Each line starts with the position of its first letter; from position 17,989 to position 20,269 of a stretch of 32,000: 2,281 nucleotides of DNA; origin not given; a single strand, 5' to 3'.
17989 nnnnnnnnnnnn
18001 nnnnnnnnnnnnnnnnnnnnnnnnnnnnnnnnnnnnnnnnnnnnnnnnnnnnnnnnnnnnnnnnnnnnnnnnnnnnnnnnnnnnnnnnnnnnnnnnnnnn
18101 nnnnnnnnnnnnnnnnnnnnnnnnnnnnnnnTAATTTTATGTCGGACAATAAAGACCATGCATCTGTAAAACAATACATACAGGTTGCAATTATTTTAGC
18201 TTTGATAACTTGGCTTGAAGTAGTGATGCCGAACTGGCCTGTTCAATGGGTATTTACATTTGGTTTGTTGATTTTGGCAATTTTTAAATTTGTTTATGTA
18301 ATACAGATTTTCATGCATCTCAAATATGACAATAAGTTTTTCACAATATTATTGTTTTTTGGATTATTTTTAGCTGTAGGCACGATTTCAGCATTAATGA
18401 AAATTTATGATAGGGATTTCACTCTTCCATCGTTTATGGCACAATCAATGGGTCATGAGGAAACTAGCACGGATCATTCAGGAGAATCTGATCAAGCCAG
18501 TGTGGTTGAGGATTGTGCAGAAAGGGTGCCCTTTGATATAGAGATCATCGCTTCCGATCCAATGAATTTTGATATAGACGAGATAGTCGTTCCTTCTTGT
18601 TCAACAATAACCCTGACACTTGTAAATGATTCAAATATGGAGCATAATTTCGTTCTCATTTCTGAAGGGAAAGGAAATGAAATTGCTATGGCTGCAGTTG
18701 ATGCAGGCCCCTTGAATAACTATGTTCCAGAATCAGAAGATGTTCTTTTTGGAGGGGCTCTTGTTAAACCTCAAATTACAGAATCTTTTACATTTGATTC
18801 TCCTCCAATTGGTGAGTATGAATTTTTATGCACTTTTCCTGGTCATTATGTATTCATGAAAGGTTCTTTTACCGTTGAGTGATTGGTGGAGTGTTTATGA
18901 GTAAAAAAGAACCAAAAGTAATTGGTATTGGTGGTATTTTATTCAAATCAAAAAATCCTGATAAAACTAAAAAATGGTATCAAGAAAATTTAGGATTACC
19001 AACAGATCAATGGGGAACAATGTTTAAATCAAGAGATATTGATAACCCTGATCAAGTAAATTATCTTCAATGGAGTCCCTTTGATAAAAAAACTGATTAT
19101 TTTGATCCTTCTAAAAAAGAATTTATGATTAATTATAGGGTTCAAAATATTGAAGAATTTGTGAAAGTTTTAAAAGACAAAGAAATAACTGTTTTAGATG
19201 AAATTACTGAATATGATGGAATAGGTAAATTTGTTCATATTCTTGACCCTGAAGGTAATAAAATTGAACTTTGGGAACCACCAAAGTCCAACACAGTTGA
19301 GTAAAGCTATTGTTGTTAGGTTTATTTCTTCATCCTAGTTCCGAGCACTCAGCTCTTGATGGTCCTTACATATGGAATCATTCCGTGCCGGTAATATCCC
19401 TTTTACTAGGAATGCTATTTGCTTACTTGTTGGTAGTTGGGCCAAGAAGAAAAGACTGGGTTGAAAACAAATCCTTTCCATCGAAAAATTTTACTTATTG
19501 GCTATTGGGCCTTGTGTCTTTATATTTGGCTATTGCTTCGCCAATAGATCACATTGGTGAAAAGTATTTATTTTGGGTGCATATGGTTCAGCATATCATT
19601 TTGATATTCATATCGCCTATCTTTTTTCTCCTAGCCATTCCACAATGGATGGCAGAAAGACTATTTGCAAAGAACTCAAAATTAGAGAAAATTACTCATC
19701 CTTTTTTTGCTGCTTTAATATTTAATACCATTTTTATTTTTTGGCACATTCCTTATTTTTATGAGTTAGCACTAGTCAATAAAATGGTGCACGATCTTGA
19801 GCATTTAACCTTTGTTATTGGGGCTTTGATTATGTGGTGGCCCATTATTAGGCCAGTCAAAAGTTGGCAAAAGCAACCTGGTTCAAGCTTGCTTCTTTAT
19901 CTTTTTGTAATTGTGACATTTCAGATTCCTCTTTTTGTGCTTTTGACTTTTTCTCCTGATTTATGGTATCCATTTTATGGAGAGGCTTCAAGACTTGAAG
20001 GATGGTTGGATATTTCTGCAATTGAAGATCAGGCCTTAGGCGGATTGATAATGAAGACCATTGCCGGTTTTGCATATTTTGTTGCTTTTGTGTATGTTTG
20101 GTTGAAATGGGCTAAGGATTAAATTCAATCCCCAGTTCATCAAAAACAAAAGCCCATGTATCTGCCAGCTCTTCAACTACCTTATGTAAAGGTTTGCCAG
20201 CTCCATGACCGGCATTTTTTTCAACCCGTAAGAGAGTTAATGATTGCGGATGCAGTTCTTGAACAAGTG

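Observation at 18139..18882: Oxidase subunit IV (ctaF slot) fused to a complete azurin-type blue-copper domain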

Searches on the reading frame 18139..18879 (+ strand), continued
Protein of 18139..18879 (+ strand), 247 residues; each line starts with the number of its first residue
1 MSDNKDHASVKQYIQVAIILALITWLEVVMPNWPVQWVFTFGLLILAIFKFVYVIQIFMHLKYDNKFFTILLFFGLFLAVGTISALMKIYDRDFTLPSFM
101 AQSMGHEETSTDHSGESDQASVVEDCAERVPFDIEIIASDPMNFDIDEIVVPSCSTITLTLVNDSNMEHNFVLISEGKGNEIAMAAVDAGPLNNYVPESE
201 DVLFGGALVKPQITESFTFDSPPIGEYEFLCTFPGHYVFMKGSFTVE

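Call 30: find_encoding_contigs(protein=P0153, flank=8000, max_places=2)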
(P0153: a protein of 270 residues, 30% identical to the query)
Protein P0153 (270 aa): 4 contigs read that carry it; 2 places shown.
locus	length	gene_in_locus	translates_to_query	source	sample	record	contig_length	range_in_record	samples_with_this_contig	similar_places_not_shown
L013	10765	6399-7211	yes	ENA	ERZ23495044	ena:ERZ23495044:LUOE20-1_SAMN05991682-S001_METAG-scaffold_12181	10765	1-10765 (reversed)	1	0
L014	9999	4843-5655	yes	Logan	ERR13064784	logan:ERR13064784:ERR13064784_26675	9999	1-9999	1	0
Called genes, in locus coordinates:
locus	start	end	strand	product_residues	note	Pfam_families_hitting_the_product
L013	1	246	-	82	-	?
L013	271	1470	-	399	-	PF07690:MFS_1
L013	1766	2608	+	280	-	PF12146:Hydrolase_4, PF00561:Abhydrolase_1, PF12697:Abhydrolase_6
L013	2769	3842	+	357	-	PF02790:COX2_TM, PF00116:COX2, PF00034:Cytochrom_C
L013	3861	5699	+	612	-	PF00115:COX1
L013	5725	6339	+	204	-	PF00510:COX3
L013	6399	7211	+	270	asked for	PF03626:COX4_pro, PF00127:Copper-bind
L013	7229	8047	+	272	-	PF09678:Caa3_CtaG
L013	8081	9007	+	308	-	PF02628:COX15-CtaA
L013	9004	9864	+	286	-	PF01040:UbiA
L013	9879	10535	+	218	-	PF00578:AhpC-TSA (faint), PF02630:SCO1-SenC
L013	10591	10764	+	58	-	?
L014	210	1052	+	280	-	PF12146:Hydrolase_4, PF00561:Abhydrolase_1, PF12697:Abhydrolase_6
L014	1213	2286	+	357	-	PF02790:COX2_TM, PF00116:COX2, PF00034:Cytochrom_C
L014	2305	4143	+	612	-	PF00115:COX1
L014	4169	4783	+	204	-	PF00510:COX3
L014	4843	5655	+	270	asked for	PF03626:COX4_pro, PF00127:Copper-bind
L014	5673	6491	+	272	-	PF09678:Caa3_CtaG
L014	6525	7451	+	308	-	PF02628:COX15-CtaA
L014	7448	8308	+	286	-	PF01040:UbiA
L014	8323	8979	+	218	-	PF00578:AhpC-TSA (faint), PF02630:SCO1-SenC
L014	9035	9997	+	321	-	?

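Call 31: list_cluster_members(proteins=[window:18139-18879:+, window:8706-11528:+, window:28016-29086:+, window:15511-17379:+, P0167, P0165])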
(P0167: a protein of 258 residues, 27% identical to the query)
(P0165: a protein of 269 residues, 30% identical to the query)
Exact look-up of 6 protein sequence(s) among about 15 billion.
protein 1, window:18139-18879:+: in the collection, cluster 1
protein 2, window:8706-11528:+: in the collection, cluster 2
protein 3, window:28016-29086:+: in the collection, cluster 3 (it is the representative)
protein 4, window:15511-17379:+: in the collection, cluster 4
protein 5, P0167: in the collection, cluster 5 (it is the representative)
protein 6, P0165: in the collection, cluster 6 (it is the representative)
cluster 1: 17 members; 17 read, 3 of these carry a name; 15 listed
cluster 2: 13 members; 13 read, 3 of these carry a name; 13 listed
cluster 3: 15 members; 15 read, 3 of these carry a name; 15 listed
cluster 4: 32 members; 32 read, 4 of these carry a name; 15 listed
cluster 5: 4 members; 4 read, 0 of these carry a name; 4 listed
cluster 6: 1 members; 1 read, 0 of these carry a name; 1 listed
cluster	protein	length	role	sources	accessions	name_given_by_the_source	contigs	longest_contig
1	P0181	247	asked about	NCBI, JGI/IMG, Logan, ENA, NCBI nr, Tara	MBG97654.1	hypothetical protein CL659_00850 [bacterium] | hypothetical protein [bacterium] | strand:- start:99 stop:842 length:744 start_codon:yes stop_codon:yes gene_type:complete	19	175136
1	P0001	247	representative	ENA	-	-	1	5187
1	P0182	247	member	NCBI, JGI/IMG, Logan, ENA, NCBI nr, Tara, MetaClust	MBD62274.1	hypothetical protein CL645_05445 [bacterium] | azurin/heme/copper-type cytochrome/quinol oxidase subunit 4 | hypothetical protein [bacterium]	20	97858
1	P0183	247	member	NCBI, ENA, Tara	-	strand:- start:258 stop:1001 length:744 start_codon:yes stop_codon:yes gene_type:complete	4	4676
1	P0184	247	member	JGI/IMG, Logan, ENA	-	-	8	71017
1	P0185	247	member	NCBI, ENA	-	-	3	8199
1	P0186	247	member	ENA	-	-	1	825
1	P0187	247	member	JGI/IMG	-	-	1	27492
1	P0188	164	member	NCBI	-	-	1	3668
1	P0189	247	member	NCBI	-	-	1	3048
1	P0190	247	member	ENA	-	-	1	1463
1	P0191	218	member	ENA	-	-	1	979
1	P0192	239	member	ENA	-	-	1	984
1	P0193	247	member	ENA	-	-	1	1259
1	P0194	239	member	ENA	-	-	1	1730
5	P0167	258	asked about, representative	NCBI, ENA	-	-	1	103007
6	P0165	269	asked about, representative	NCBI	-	-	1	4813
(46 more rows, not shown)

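Call 36: predict_structure(alignment_id=A2)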
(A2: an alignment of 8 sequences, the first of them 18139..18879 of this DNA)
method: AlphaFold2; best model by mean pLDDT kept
length: 247 residues; sequences in the alignment: 8
mean_pLDDT: 70.2   pTM: 0.49
mean pLDDT of the five models: 70.2, 68.6, 67.4, 64.6, 63.7
residues with pLDDT >= 90: 78; 70-90: 39; 50-70: 88; < 50: 42
segments of 3 or more residues with pLDDT < 50: 1-7, 62-64, 92-123
pLDDT, mean of each block of 10 residues (from residue 1): 47 65 63 56 63 61 54 60 58 39 25 26 60 93 91 94 93 92 84 78 89 94 95 88 95
secondary structure, 60 per line:
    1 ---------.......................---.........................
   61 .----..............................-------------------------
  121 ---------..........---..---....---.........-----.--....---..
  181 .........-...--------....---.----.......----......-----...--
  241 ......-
elements in order: H10-32 H36-61 H66-95 E130-139 E148-151 E155-163 E172-175 H179-189 E202-205 E214-220 E225-230 E241-246

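Call 41: fold_search(model_id=the predicted structure, library=pdb)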
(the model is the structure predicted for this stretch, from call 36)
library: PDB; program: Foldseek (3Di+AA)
matches with E <= 10: 929; with E <= 0.001: 536
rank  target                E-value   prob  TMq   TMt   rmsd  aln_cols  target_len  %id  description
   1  6kol                  7.6e-13  1.00  0.44  0.85   1.5       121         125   34  Crystal structure of auracyanin from photosynthetic bacterium Roseiflexus castenholzii (released 2020-01-29)
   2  2aan                  9.7e-13  1.00  0.45  0.88   1.5       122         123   34  Auracyanin A: A "blue" copper protein from the green thermophilic photosynthetic bacterium,chloroflexus aurantiacus (released 2006-07-11)
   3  2h3x_C                2.3e-12  1.00  0.44  0.82   1.6       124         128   30  Crystal Structure of an Electron Transfer Complex Between Aromatic Amine Dehydrogenase and Azurin from Alcaligenes Fae (released 2006-11-21)
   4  7u2f                  2.8e-12  1.00  0.44  0.82   1.6       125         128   30  G116F Pseudomonas aeruginosa azurin (released 2023-03-01)
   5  2aza_A                3.5e-12  1.00  0.43  0.81   1.8       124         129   29  STRUCTURE OF AZURIN FROM ALCALIGENES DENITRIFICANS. REFINEMENT AT 1.8 ANGSTROMS RESOLUTION AND COMPARISON OF THE TWO C (released 1987-01-15)
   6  4ko7_A                4.5e-12  1.00  0.44  0.83   1.6       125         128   30  Investigating the functional significance of the interlocked pair structural determinants in Pseudomonas aeruginosa az (released 2014-05-14)
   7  1gr7_A                5.4e-12  1.00  0.44  0.82   1.8       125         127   30  Crystal structure of the double mutant Cys3Ser/Ser100Pro from Pseudomonas Aeruginosa at 1.8 A resolution (released 2002-05-16)
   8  1i53_A                5.4e-12  1.00  0.43  0.81   2.0       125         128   29  RE(I)-TRICARBONYL DIIMINE (Q107H)) AZURIN (released 2001-10-17)
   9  1ils_A                5.8e-12  1.00  0.44  0.82   1.7       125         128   28  X-RAY CRYSTAL STRUCTURE THE TWO SITE-SPECIFIC MUTANTS ILE7SER AND PHE110SER OF AZURIN FROM PSEUDOMONAS AERUGINOSA (released 1996-03-08)
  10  4mfh_A                6.1e-12  1.00  0.44  0.82   1.7       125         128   30  Crystal Structure of M121G Azurin (released 2014-01-15)
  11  1nwo_A                7.0e-12  1.00  0.43  0.81   2.0       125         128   26  CRYSTALLOGRAPHIC STUDY OF AZURIN FROM PSEUDOMONAS PUTIDA (released 1998-01-28)
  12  1dz0                  7.4e-12  1.00  0.44  0.82   1.7       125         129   27  REDUCED AZURIN II FROM ALCALIGENES XYLOSOXIDANS (released 2000-07-04)
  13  3fq1                  7.4e-12  1.00  0.44  0.82   1.7       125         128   27  Azurin C112D/M121I (released 2009-11-10)
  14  1jvl_A                7.9e-12  1.00  0.44  0.82   1.7       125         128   29  Azurin dimer, covalently crosslinked through bis-maleimidomethylether (released 2002-01-04)
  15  4kob_A                7.9e-12  1.00  0.44  0.82   1.7       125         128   29  Investigating the functional significance of the interlocked pair structural determinants in Pseudomonas aeruginosa az (released 2014-05-14)
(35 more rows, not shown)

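Call 59: find_encoding_contigs(protein=P0043, flank=8000, max_places=2)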
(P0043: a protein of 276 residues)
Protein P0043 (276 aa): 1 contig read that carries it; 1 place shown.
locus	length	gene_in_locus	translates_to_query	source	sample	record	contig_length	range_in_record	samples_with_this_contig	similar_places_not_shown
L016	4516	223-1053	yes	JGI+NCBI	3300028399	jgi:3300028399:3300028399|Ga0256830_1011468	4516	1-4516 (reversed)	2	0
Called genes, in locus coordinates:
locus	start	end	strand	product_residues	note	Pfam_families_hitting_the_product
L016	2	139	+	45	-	?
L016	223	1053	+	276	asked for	PF13473:Cupredoxin_1 (faint), PF03626:COX4_pro, PF00127:Copper-bind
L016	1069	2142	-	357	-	PF11376:DUF3179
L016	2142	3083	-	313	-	PF01040:UbiA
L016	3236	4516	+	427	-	?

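Call 60: find_encoding_contigs(protein=P0004, flank=8000, max_places=2)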
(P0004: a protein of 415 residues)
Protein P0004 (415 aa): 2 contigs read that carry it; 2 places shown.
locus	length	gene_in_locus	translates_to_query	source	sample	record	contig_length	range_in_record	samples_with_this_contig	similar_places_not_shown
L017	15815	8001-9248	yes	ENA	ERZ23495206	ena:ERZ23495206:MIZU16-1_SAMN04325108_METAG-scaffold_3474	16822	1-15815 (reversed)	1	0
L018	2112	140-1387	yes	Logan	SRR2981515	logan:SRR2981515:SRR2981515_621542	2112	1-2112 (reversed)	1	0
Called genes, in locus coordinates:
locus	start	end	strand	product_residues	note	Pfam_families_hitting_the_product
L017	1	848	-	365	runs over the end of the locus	PF12679:ABC2_membrane_2, PF12698:ABC2_membrane_3, PF01061:ABC2_membrane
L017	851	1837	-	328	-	PF02463:SMC_N (faint), PF13476:AAA_23 (weak), PF00005:ABC_tran, PF13304:AAA_21, PF13732:DrrA1-3_C (weak)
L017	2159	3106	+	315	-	PF02628:COX15-CtaA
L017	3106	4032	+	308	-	PF01040:UbiA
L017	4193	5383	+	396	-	PF02790:COX2_TM, PF00116:COX2, PF00034:Cytochrom_C, PF13442:Cytochrome_CBB3 (faint)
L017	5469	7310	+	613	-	PF00115:COX1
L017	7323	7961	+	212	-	PF00510:COX3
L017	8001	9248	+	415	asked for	PF03626:COX4_pro (weak), PF00127:Copper-bind, PF06525:SoxE (faint), PF13473:Cupredoxin_1 (faint), PF00127:Copper-bind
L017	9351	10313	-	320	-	-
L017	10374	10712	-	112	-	PF06108:DUF952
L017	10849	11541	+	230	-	PF02230:Abhydrolase_2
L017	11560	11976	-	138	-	PF01243:PNPOx_N, PF12900:Pyridox_ox_2 (weak)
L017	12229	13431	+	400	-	PF02661:Fic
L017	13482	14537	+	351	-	PF07143:AttH, PF17186:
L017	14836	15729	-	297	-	PF08450:SGL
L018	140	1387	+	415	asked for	PF03626:COX4_pro (weak), PF00127:Copper-bind, PF06525:SoxE (faint), PF13473:Cupredoxin_1 (faint), PF00127:Copper-bind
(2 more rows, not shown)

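Call 61: find_encoding_contigs(protein=P0113, flank=8000, max_places=2)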
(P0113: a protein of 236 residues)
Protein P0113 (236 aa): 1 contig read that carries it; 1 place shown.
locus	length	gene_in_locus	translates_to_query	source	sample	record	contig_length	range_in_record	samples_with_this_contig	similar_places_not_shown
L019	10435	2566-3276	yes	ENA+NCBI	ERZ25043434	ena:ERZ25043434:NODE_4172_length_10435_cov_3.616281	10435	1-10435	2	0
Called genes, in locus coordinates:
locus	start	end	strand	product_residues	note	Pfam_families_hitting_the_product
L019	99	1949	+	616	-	PF00115:COX1, PF12270:Cyt_c_ox_IV (weak)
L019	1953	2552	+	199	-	PF00510:COX3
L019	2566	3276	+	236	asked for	PF03626:COX4_pro, PF13442:Cytochrome_CBB3 (weak), PF00034:Cytochrom_C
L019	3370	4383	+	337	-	PF09678:Caa3_CtaG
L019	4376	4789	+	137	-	PF04238:DUF420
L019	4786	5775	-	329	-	PF02628:COX15-CtaA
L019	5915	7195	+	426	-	PF05684:DUF819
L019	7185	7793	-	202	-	PF00583:Acetyltransf_1 (weak), PF13508:Acetyltransf_7 (weak)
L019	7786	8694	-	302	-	-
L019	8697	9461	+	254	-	PF12710:HAD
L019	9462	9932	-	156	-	PF01475:FUR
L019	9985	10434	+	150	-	?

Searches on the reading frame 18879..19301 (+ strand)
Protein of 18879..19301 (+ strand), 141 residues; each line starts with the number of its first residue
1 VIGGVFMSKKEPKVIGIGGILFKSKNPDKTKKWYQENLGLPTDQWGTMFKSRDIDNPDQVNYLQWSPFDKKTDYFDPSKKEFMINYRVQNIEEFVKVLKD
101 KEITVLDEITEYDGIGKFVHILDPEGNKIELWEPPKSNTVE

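Call 3: search_protein_families(library=pfam, proteins=[window:18879-19301:+], max_evalue=0.1)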
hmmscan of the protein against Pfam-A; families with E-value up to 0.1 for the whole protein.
window:18879-19301:+ (141 aa): 3 families
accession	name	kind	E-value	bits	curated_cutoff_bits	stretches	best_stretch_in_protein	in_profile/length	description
PF00903.31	Glyoxalase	-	8.6e-06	26.6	20.6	1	24-131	9-121/121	Glyoxalase/Bleomycin resistance protein/Dioxygenase superfamily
PF12681.13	Glyoxalase_2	-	0.00019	21.8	30.1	1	22-133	6-115/118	Glyoxalase-like domain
PF13173.12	AAA_14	-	0.065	13.7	27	1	81-122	49-84/129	AAA domain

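Call 4: search_protein_families(library=ncbifam, proteins=[window:18879-19301:+], max_evalue=0.1)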
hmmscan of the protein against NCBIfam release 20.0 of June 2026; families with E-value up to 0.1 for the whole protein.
window:18879-19301:+ (141 aa): 6 families
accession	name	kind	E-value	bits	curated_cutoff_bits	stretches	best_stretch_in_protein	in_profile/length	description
TIGR03081.1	metmalonyl_epim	equivalog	0.0022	18.5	114.95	1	84-126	77-119/129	methylmalonyl-CoA epimerase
NF050075.1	SMU1112c_YaeR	equivalog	0.0075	16.5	140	1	84-133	76-125/125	SMU1112c/YaeR family gloxylase I-like metalloprotein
TIGR03213.1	23dbph12diox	equivalog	0.015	14.8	366.45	0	16-44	142-170/287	biphenyl-2,3-diol 1,2-dioxygenase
NF000496.2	Fos_GSH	equivalog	0.024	14.7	180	1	86-131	72-114/136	fosfomycin resistance glutathione transferase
TIGR00068.2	glyox_I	equivalog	0.036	14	120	0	84-133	91-139/143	lactoylglutathione lyase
NF033933.0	fosA8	exception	0.082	13.2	300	0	84-131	70-114/138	FosA8 family fosfomycin resistance glutathione transferase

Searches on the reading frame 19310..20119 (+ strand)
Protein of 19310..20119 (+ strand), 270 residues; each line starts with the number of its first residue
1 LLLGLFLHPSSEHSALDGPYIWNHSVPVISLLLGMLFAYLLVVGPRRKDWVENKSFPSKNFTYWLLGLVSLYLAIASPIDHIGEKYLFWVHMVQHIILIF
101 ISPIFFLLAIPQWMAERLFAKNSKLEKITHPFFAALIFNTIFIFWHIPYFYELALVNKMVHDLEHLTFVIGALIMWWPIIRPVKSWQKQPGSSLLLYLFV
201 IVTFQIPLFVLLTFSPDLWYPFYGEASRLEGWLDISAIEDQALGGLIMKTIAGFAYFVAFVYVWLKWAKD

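Call 3: search_protein_families(library=pfam, proteins=[window:19310-20119:+], max_evalue=0.1)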
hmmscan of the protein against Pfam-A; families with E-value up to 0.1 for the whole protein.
window:19310-20119:+ (270 aa): 2 families
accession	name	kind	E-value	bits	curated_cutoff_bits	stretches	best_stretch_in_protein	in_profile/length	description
PF09678.15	Caa3_CtaG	-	3.1e-54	184.3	27.7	1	38-269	2-236/237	Cytochrome c oxidase caa3 assembly factor (Caa3_CtaG)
PF07185.16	DUF1404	-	0.00083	19.5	29.4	1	71-175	6-92/169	Protein of unknown function (DUF1404)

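Call 4: search_protein_families(library=ncbifam, proteins=[window:19310-20119:+], max_evalue=0.1)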
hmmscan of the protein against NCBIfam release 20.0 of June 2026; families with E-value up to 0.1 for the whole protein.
window:19310-20119:+ (270 aa): 1 family
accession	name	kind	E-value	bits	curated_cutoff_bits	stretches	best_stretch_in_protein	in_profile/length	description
TIGR02737.1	caa3_CtaG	equivalog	2.7e-34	119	279.35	2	28-226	15-215/281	cytochrome c oxidase assembly factor CtaG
